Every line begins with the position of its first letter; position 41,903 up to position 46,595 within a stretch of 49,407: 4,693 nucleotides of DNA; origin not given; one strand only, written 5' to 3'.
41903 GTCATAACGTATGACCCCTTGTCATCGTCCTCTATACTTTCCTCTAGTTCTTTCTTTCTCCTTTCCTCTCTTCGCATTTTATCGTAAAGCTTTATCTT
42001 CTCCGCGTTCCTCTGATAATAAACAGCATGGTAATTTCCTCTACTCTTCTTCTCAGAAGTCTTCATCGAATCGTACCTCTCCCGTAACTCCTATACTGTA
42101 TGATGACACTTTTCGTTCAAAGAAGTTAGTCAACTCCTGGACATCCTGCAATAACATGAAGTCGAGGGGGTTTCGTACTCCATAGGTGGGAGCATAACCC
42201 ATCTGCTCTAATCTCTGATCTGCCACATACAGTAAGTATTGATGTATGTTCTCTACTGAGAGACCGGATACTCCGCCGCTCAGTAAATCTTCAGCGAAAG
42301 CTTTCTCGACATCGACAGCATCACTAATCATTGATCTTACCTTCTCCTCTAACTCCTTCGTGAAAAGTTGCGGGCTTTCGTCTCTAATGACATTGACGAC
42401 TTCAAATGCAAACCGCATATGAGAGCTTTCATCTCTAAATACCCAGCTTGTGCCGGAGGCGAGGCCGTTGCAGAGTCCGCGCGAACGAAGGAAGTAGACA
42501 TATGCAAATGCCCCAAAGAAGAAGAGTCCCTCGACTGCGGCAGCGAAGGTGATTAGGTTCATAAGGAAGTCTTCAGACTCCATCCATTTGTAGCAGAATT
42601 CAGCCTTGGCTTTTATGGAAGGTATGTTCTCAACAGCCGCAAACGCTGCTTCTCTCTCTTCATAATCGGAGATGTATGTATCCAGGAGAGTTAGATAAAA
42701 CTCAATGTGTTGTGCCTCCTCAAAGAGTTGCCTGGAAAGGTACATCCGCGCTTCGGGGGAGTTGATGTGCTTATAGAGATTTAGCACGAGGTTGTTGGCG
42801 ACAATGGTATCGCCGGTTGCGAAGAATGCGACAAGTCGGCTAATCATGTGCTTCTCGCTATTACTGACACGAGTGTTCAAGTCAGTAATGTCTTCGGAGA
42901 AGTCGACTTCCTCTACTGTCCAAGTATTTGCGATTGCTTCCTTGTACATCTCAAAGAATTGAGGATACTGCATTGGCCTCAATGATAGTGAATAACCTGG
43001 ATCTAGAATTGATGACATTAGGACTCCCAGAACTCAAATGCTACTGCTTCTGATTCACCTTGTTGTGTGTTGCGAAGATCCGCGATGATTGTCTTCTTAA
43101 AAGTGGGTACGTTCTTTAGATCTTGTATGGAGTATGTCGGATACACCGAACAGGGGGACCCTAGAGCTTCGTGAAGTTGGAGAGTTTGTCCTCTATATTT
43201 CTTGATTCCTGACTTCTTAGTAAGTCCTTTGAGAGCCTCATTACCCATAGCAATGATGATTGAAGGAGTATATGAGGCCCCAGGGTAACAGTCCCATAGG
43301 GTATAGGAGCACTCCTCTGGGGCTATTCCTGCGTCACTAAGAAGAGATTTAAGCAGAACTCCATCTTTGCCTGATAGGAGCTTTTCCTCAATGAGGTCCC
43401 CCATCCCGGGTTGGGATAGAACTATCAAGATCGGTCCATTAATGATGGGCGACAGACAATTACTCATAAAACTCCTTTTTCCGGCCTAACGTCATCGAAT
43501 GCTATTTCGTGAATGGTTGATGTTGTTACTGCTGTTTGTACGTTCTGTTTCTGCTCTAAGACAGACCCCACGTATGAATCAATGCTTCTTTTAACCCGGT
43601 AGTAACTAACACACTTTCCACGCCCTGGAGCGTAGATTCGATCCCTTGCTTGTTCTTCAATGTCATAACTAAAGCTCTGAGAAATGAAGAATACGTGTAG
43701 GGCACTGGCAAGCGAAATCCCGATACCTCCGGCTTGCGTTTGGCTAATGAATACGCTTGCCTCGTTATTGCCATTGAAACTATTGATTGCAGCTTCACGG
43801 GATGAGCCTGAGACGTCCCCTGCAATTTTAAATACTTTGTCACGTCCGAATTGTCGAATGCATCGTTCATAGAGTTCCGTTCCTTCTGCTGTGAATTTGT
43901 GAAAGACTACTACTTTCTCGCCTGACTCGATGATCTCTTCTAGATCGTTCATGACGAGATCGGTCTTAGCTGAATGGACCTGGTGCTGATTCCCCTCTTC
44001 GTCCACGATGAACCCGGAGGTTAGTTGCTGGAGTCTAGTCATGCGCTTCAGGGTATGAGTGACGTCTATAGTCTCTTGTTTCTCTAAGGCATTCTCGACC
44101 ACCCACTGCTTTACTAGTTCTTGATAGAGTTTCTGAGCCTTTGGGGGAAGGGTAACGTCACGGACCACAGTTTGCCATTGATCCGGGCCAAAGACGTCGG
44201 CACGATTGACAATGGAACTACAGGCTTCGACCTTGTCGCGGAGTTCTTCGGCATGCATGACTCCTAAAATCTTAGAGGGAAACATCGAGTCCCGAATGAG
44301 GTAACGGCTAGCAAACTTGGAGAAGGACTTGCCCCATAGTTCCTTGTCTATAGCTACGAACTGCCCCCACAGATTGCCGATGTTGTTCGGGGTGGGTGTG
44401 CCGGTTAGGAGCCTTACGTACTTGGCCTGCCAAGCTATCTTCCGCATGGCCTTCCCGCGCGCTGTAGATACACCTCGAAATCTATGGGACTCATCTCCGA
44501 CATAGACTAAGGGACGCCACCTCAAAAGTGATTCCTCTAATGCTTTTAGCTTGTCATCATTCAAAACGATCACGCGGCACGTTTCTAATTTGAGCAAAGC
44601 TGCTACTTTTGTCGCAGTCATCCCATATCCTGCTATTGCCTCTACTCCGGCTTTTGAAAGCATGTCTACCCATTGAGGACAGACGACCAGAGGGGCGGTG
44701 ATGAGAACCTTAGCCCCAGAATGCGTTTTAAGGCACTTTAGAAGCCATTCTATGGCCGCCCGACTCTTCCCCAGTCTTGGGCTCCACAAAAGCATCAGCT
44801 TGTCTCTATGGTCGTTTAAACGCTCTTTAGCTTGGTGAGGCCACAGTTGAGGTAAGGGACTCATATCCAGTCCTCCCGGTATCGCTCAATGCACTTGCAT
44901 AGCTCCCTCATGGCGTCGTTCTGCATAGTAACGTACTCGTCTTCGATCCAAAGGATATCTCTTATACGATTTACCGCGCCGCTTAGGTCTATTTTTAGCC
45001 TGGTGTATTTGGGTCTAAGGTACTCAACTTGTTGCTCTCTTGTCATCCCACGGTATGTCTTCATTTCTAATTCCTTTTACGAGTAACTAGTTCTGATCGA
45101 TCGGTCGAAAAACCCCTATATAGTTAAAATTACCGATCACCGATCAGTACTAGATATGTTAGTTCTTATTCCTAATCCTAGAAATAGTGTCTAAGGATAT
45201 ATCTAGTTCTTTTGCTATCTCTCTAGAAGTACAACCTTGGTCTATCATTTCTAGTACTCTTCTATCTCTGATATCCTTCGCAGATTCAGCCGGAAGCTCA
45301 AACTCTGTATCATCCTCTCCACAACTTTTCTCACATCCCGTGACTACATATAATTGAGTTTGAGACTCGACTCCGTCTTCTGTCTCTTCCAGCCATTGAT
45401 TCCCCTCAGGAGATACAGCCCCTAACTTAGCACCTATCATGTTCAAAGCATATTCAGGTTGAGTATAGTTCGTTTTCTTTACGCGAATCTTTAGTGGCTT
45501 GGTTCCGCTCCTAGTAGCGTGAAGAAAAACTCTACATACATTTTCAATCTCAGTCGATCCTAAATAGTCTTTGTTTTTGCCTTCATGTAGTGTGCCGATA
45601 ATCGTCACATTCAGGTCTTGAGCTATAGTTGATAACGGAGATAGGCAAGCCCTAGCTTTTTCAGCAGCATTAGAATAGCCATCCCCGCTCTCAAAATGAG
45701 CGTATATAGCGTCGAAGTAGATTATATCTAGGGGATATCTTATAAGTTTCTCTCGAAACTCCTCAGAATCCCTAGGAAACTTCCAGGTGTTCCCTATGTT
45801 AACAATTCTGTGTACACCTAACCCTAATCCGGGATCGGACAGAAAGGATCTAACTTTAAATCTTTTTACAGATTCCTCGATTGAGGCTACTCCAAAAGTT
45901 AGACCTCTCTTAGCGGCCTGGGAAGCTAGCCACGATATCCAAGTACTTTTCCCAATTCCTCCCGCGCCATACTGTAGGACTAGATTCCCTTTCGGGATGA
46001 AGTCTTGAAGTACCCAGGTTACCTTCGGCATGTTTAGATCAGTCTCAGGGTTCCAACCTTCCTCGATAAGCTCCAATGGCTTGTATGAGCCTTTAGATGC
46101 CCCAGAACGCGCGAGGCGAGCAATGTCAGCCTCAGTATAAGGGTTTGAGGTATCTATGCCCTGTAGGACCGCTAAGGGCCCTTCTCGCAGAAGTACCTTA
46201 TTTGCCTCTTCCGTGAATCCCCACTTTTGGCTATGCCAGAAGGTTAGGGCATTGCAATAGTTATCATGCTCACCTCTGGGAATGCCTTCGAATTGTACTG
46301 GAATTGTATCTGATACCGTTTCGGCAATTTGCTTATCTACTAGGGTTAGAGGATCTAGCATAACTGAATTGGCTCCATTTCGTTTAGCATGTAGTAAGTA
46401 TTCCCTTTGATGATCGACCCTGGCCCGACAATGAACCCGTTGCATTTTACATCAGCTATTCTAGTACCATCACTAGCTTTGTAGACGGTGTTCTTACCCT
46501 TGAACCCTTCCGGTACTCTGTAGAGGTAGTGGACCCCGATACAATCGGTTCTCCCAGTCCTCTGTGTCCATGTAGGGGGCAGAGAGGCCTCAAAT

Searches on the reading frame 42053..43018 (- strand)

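Call 100: search_protein_families(library=pfam, proteins=[window:42053-43018:-], max_evalue=0.001)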
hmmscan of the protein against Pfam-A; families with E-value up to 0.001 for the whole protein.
window:42053-43018:- (321 aa): 1 family
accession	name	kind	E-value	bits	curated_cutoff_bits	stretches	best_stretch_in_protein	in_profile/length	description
PF00268.27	Ribonuc_red_sm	-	2.9e-83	279.9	33.6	1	12-284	3-281/281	Ribonucleotide reductase, small chain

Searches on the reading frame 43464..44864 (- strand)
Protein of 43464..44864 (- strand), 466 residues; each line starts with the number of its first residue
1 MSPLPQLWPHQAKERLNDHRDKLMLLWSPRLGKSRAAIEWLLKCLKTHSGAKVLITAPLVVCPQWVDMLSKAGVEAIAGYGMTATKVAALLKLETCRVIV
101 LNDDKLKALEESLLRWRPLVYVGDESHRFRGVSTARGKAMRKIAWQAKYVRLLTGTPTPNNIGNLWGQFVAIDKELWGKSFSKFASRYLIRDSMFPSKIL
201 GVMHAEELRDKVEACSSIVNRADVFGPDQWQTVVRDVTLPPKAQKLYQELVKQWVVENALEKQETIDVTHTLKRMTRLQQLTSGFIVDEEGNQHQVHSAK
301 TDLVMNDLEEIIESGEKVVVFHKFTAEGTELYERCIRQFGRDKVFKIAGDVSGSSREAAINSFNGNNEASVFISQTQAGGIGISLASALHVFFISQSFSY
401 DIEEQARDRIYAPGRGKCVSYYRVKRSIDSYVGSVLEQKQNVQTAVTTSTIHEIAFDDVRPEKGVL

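Call 24: search_protein_families(library=pfam, proteins=[window:43464-44864:-], max_evalue=0.001)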
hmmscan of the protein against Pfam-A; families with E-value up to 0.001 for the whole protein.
window:43464-44864:- (466 aa): 2 families
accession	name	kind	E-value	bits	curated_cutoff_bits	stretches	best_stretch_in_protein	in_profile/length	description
PF00271.37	Helicase_C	-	2.9e-11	44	23.5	1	306-410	4-106/110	Helicase conserved C-terminal domain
PF00176.29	SNF2-rel_dom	-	1.1e-07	31.7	24.9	1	31-280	28-283/290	SNF2-related domain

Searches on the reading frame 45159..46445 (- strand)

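Call 100: search_protein_families(library=pfam, proteins=[window:45159-46445:-], max_evalue=0.001)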
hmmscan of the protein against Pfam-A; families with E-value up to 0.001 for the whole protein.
window:45159-46445:- (428 aa): 4 families
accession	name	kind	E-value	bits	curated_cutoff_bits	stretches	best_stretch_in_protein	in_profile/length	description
PF13481.12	AAA_25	-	7.1e-13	49.1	27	2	140-185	20-65/195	AAA domain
PF00196.25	GerE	-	2.3e-05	24.4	23.5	1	393-422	6-35/57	Bacterial regulatory proteins, luxR family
PF13551.12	HTH_29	-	0.00058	20.3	28.1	0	397-426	4-34/64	Winged helix-turn helix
PF02796.21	HTH_7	-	0.00076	20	23.8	0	396-427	13-44/45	Helix-turn-helix domain of resolvase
